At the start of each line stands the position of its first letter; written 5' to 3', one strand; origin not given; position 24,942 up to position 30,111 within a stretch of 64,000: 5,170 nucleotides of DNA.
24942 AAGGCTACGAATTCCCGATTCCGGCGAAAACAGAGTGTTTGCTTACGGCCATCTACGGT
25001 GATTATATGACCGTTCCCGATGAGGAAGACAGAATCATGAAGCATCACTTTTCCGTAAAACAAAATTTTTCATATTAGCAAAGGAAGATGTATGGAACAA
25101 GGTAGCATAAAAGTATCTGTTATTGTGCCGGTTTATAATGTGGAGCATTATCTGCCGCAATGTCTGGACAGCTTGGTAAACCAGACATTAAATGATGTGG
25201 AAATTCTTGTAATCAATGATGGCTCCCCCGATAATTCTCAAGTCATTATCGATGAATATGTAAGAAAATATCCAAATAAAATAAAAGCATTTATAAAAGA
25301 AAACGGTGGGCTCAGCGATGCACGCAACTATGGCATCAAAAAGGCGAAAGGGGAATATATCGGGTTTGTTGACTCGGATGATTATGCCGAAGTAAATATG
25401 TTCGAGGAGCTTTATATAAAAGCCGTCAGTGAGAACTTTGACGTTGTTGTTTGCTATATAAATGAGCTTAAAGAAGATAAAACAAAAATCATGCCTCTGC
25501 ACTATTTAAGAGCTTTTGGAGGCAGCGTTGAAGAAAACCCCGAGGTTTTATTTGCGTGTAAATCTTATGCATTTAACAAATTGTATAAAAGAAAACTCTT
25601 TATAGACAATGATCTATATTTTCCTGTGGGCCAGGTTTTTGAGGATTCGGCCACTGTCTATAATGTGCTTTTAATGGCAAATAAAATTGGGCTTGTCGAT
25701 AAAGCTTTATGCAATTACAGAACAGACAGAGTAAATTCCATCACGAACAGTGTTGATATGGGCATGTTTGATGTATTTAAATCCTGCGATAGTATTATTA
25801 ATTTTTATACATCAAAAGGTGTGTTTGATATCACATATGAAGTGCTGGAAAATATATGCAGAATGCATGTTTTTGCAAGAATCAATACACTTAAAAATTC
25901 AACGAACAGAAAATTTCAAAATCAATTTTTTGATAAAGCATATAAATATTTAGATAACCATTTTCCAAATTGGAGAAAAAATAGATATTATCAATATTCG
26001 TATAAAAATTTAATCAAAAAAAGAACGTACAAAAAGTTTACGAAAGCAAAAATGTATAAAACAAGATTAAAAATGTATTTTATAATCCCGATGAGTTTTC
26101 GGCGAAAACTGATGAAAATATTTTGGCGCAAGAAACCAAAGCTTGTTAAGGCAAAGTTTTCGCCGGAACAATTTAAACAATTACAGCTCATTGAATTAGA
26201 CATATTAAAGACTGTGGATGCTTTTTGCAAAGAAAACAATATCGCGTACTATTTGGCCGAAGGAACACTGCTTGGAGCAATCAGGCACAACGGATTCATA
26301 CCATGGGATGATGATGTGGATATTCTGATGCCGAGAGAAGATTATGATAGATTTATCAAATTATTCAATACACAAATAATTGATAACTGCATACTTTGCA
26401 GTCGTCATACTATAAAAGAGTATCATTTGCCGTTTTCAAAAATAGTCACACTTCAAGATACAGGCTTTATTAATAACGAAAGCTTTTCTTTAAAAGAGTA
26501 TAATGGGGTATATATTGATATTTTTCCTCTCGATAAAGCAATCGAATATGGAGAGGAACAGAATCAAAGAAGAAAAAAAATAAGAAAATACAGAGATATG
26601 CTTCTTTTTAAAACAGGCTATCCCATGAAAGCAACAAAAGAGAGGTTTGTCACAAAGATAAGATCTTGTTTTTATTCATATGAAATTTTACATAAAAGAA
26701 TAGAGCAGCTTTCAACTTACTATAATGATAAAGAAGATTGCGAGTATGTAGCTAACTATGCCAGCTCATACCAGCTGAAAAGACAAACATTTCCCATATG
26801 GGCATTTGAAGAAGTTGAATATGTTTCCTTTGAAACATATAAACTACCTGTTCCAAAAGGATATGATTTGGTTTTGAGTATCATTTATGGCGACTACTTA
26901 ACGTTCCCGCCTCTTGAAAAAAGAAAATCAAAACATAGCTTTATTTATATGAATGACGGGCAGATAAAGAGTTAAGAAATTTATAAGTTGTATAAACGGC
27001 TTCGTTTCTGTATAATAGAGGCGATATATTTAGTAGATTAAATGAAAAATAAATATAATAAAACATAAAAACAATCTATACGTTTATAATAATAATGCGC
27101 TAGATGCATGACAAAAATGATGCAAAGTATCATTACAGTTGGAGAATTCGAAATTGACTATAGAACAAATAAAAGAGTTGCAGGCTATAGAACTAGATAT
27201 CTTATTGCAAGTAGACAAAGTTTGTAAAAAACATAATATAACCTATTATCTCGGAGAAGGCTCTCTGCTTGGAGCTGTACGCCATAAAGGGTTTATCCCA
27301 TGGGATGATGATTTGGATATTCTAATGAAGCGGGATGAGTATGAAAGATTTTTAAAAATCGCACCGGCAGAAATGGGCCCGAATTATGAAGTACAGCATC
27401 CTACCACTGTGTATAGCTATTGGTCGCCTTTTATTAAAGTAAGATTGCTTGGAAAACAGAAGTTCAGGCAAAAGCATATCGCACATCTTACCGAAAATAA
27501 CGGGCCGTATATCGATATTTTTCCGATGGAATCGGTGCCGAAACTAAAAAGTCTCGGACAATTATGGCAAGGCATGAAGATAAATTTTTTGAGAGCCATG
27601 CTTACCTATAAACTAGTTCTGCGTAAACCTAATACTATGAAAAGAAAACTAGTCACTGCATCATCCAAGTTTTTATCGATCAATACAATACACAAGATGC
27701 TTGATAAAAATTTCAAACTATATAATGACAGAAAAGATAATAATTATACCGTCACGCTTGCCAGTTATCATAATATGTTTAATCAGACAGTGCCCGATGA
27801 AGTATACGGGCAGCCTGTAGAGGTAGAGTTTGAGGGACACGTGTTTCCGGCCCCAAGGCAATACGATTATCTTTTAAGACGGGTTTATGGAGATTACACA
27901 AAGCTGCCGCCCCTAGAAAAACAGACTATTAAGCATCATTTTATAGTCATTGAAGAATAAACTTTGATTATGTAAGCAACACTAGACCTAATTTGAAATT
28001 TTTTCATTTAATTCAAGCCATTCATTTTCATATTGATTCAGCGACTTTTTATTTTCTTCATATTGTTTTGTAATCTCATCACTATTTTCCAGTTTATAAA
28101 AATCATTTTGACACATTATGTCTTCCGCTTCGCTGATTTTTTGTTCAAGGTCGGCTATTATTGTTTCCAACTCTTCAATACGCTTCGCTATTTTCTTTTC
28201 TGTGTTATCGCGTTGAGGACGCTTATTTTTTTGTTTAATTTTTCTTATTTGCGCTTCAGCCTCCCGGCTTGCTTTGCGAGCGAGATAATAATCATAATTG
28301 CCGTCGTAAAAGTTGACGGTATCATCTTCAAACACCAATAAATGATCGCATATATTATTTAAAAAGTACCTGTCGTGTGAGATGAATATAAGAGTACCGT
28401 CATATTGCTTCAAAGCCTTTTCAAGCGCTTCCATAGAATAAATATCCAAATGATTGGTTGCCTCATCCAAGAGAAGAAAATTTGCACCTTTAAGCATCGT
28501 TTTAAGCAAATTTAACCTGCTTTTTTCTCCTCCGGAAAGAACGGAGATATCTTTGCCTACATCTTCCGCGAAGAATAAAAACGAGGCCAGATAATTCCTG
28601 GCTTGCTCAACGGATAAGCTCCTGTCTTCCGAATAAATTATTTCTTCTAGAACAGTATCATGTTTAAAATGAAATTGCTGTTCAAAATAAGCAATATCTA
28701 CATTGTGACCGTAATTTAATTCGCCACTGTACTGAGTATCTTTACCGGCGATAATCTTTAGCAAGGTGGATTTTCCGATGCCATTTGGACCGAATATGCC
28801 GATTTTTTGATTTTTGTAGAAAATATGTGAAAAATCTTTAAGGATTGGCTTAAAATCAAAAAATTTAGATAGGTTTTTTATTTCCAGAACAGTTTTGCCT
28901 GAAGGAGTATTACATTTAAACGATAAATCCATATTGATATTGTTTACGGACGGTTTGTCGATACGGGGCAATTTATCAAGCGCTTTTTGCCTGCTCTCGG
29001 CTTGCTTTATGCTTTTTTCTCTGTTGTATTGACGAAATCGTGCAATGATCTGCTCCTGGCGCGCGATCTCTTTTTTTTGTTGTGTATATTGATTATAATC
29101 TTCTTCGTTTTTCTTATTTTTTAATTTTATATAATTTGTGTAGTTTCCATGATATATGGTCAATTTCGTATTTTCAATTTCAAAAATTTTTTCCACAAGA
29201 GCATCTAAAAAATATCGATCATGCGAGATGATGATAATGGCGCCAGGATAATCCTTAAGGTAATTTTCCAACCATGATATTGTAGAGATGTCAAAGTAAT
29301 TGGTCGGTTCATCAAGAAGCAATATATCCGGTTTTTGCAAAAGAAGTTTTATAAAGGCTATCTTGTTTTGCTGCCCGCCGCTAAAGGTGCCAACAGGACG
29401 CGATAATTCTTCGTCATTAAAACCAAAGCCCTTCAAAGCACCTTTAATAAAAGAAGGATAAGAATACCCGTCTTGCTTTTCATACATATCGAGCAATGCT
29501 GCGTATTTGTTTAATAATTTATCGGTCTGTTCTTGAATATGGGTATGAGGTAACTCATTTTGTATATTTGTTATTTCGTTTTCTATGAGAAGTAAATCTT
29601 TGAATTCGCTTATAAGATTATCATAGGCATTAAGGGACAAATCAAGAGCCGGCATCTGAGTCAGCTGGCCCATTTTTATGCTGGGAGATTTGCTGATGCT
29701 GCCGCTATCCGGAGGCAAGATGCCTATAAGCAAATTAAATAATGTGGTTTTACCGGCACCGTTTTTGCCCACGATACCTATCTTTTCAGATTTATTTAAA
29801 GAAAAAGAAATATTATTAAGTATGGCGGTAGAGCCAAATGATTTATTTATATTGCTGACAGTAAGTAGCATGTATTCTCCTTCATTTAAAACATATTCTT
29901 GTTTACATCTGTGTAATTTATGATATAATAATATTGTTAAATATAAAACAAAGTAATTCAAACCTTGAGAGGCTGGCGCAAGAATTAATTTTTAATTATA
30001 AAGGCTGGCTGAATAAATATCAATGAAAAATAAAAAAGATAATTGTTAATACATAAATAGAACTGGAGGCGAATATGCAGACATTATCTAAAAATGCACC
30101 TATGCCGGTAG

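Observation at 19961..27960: Phosphonate operon: early fosfomycin-type enzymes linked to three LicD transferases, predicted to add 2-hydroxyethylphosphonate to a wall glycopolymer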

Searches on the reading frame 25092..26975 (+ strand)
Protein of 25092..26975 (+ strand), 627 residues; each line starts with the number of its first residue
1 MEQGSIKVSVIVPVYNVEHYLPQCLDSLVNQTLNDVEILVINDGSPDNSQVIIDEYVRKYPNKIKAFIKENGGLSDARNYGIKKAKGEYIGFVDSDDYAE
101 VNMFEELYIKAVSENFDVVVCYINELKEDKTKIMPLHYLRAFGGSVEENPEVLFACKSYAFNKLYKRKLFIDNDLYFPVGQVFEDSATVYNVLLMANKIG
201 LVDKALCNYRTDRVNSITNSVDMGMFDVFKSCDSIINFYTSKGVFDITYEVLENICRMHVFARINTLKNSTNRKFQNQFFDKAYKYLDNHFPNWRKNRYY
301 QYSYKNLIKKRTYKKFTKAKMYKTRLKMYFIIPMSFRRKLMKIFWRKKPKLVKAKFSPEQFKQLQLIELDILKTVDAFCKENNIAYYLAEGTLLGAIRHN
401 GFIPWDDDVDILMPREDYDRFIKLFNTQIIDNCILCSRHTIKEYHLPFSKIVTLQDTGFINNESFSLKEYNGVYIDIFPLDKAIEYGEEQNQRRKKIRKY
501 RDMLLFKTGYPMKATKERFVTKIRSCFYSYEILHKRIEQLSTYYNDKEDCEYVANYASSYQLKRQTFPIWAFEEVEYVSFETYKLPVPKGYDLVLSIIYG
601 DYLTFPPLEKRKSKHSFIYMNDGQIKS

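Call 3: search_protein_families(library=pfam, proteins=[window:25092-26975:+], max_evalue=0.001)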
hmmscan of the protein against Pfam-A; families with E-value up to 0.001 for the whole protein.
window:25092-26975:+ (627 aa): 4 families
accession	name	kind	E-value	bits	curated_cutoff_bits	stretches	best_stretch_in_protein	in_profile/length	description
PF04991.19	LicD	-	1.8e-45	156.3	22.6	1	379-600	1-227/227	LicD family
PF00535.33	Glycos_transf_2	-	1.2e-34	120.1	23.3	1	9-161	1-158/168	Glycosyl transferase family 2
PF10111.15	Glyco_tranf_2_2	-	1.5e-11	44.7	27.3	1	9-122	1-121/276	Glycosyltransferase like family 2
PF13641.12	Glyco_tranf_2_3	-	6.3e-09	36.6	27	1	8-108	3-108/230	Glycosyltransferase like family 2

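Call 4: search_protein_families(library=ncbifam, proteins=[window:25092-26975:+], max_evalue=0.001)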
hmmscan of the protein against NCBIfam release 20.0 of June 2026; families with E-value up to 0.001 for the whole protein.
window:25092-26975:+ (627 aa): 20 families
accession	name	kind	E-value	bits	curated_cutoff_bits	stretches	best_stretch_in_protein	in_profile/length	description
NF007482.0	PRK10073.1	equivalog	9.8e-39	133.3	423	1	2-219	2-224/334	glycosyltransferase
NF045866.1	GGPL_Ptran_Mf1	equivalog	1.9e-25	90.4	225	1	369-615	6-233/240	diacylglycerol cholinephosphotransferase Mf1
NF047683.1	TeichurnBiosyTuaG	equivalog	9.7e-19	68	400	1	2-102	2-102/252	teichuronic acid biosynthesis protein TuaG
NF038302.1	EPS_HpsE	equivalog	5.3e-17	61.7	300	1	7-104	2-104/307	hormogonium polysaccharide biosynthesis glycosyltransferase HpsE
NF041875.1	EPS_EpsD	equivalog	2.7e-16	59.9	370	1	8-114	1-107/325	exopolysaccharide biosynthesis glycosyltransferase EpsD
NF053739.1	GlytfEpsEBac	equivalog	5.2e-16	58.4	450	1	7-106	2-102/265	glycosyltransferase EpsE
NF041394.1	GtaseAglG_Halo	equivalog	4.4e-15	55.8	440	1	7-112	2-107/304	glucosyl-dolichyl phosphate glucuronosyltransferase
NF050050.1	ProtGlycPglI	equivalog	2.8e-14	53.2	500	1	7-223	3-214/306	GalNAc(5)-diNAcBac-PP-undecaprenol beta-1,3-glucosyltransferase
TIGR03937.1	PgaC_IcaA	equivalog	1e-13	51.1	422.3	1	6-101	45-140/407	poly-beta-1,6-N-acetyl-D-glucosamine synthase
NF038299.1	EPS_HpsN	equivalog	4.4e-13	48.9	425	1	7-116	2-106/317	hormogonium polysaccharide biosynthesis glycosyltransferase HpsN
TIGR03111.1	glyc2_xrt_Gpos1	hypoth_equivalog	2.5e-12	46.3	363.95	1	7-110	50-155/439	TIGR03111 family XrtG-associated glycosyltransferase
TIGR03965.1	mycofact_glyco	equivalog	4.6e-11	42.3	280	1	7-106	75-174/467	mycofactocin biosynthesis glycosyltransferase MftF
TIGR04283.1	glyco_like_mftF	equivalog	1.5e-09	37.8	182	1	8-130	1-115/221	TIGR04283 family arsenosugar biosynthesis glycosyltransferase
NF007986.1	PRK10714.1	equivalog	2.9e-09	36.4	529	1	7-121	7-124/316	undecaprenyl-phosphate 4-deoxy-4-formamido-L-arabinose transferase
TIGR04242.1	nodulat_NodC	equivalog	3.5e-07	29.5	550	1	7-119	49-164/395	chitooligosaccharide synthase NodC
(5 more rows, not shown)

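Call 62: search_solved_structures(query=window:25092-26975:+, max_evalue=0.001, show_alignments=0)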
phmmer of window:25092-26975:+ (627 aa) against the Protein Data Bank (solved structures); distinct sequences matched with E-value up to 0.001: 28.
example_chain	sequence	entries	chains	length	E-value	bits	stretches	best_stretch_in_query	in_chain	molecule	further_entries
5hea_A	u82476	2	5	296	1.9e-38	135.8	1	4-248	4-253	Putative glycosyltransferase (GalT1)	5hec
3bcv_A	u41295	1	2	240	4.6e-30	108.1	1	7-120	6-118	Putative glycosyltransferase protein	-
2z87_A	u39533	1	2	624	1.3e-24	90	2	8-109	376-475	Chondroitin synthase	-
2z86_A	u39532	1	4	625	1.3e-24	90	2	8-109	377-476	Chondroitin synthase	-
5tze_C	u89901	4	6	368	4.7e-20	75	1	7-224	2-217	Glycosyl transferase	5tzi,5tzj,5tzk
5tz8_A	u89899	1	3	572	1.1e-19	73.8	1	7-223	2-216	Glycosyl transferase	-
6p61_A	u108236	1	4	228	5.7e-15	58.2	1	7-122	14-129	Glycosyltransferase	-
3l7i_A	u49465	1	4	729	7.3e-15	57.9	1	7-167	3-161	Teichoic acid biosynthesis protein F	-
3l7j_A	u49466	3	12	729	7.3e-15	57.9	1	7-167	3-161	Teichoic acid biosynthesis protein F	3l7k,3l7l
3l7m_A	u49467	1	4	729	7.3e-15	57.9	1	7-167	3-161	Teichoic acid biosynthesis protein F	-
6h1j_A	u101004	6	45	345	1.8e-14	56.6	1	4-136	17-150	Probable ss-1,3-N-acetylglucosaminyltransferase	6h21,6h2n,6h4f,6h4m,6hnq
8bz4_A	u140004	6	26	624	1.9e-14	56.5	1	5-204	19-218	Glycosyltransferase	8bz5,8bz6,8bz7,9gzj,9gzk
8bz8_A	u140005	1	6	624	2e-14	56.4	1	5-203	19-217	Glycosyltransferase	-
8vh7_A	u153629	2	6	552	8.9e-10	41.1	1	7-108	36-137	Heparosan synthase B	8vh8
8viw_A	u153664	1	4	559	9.1e-10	41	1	7-108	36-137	Heparosan synthase B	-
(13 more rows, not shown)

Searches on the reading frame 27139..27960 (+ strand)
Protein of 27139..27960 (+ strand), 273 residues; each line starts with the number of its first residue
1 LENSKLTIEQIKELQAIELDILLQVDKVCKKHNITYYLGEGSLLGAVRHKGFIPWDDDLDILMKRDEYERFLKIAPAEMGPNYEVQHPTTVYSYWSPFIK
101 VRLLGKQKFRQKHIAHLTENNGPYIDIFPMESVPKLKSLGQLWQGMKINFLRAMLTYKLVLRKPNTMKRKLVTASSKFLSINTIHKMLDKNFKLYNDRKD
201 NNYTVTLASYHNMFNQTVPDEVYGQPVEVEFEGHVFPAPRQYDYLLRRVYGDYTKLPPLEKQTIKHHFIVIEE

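Call 3: search_protein_families(library=pfam, proteins=[window:27139-27960:+], max_evalue=0.001)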
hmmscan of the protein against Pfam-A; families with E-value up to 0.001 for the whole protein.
window:27139-27960:+ (273 aa): 1 family
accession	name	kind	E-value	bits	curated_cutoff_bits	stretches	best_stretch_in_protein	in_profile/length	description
PF04991.19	LicD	-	4.1e-45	155.1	22.6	1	29-251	1-227/227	LicD family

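Call 4: search_protein_families(library=ncbifam, proteins=[window:27139-27960:+], max_evalue=0.001)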
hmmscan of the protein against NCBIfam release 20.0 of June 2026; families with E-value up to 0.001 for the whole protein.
window:27139-27960:+ (273 aa): 1 family
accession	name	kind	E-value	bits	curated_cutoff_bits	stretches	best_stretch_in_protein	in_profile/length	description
NF045866.1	GGPL_Ptran_Mf1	equivalog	2.7e-24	86.6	225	1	18-258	5-226/240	diacylglycerol cholinephosphotransferase Mf1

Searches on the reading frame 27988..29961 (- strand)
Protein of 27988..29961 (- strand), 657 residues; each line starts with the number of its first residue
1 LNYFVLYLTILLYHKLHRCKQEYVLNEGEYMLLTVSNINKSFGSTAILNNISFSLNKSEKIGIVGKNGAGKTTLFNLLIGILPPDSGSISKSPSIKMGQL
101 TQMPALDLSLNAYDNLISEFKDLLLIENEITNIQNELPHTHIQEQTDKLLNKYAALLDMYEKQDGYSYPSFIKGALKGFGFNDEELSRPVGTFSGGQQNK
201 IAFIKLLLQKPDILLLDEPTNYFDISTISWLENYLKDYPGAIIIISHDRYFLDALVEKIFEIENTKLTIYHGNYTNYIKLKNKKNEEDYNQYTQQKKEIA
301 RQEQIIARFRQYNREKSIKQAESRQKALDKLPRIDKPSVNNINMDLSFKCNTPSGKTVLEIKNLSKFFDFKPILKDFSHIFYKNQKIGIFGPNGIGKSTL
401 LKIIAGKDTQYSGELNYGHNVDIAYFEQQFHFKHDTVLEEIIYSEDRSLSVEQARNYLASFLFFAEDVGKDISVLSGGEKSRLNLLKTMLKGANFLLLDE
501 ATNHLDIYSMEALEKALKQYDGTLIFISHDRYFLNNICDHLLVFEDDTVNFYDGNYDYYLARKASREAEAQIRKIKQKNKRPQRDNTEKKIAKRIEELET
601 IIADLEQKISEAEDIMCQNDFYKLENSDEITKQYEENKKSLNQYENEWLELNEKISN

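Call 3: search_protein_families(library=pfam, proteins=[window:27988-29961:-], max_evalue=0.001)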
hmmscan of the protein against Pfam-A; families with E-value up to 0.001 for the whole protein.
window:27988-29961:- (657 aa): 12 families
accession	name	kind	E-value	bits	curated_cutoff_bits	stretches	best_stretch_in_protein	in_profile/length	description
PF00005.33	ABC_tran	-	2.8e-49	167.7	25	2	48-221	1-137/137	ABC transporter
PF12848.13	ABC_tran_Xtn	-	5.3e-23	81.3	25.9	1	260-340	1-79/85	ABC transporter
PF13304.12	AAA_21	-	1.5e-11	45.4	27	0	388-405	3-20/304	AAA domain, putative AbiEii toxin, Type IV TA system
PF02463.25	SMC_N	-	1.6e-09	38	40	1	370-541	10-209/220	RecF/RecN/SMC N terminal domain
PF16326.10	ABC_tran_CTD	-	6.3e-08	33.2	32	1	590-653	5-69/69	ABC transporter C-terminal domain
PF13401.12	AAA_22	-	4.9e-06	27.3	27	0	389-523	10-114/130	AAA domain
PF01926.29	MMR_HSR1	-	1.4e-05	25.6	21.9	0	60-80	1-21/113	50S ribosome-binding GTPase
PF03193.22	RsgA_GTPase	-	1.8e-05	25.1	30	0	47-92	96-140/174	RsgA GTPase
PF13555.12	AAA_29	-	2e-05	24.7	27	0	55-85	19-49/61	P-loop containing region of AAA domain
PF00931.28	NB-ARC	-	0.00032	20.5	23.5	0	385-421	19-55/248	NB-ARC domain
PF03308.22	MeaB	-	0.00045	19.8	23.1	0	43-79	18-54/273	Methylmalonyl Co-A mutase-associated GTPase MeaB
PF13479.12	AAA_24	-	0.00074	19.9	27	0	383-403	1-21/195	AAA domain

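Call 4: search_protein_families(library=ncbifam, proteins=[window:27988-29961:-], max_evalue=0.001)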
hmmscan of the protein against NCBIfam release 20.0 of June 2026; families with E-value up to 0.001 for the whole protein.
window:27988-29961:- (657 aa): 189 families (the best 25 are shown)
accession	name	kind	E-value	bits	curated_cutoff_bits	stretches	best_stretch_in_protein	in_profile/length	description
NF000355.4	ribo_prot_ABC_F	equivalog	5e-137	457.8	380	2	31-530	1-485/499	ribosomal protection-like ABC-F family protein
TIGR03719.1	ABC_ABC_ChvD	subfamily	4.8e-126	421.6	806.75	1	33-577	5-549/552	energy-dependent translational throttle protein EttA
NF008775.0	PRK11819.1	equivalog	5.2e-126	421.5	599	1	32-580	6-552/556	energy-dependent translational throttle protein EttA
NF000514.1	ABCF_OptrA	exception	4.8e-117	392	1450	1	41-652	29-649/655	ABC-F type ribosomal protection protein OptrA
NF050005.1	ABC_ATPase_Uup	equivalog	8.2e-113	377.8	900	1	32-653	3-634/636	ATP-binding cassette ATPase Uup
NF011646.0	PRK15064.1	equivalog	9.2e-107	357.6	762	1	33-564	2-528/530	ABC-F family ATPase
NF008358.0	PRK11147.1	equivalog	2.1e-103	346.8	936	1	32-652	3-629/635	ABC transporter ATP-binding protein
NF007921.0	PRK10636.1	equivalog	8.7e-97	324.9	917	1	36-655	5-628/638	ABC transporter ATP-binding protein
NF000170.2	ABCF_Vga_all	exception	5.6e-95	318.8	725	2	315-568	228-477/521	Vga family ABC-F type ribosomal protection protein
NF043038.1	ABCF_CplR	exception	2.4e-94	317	780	3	227-578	130-503/544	ABC-F type ribosomal protection protein CplR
NF000168.2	ABCF_Msr_all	exception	5.4e-92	308.9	680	5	318-548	256-482/487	Msr family ABC-F type ribosomal protection protein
NF000171.1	ABCF_producer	exception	6.1e-90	302.2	800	3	33-307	4-278/541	TlrC/CarA/OleB/SrmB family ABC-F type ribosomal protection protein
NF000169.2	ABCF_Sal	exception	1.5e-83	281.3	725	3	144-484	83-441/542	Sal family ABC-F type ribosomal protection protein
NF000166.1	ABCF_CarA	exception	1.2e-73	248.1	1050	3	33-307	6-288/556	ABC-F type ribosomal protection protein Car(A)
NF000167.2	ABCF_Lsa_all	exception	3.4e-70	237.4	750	4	181-321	106-245/492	Lsa family ABC-F type ribosomal protection protein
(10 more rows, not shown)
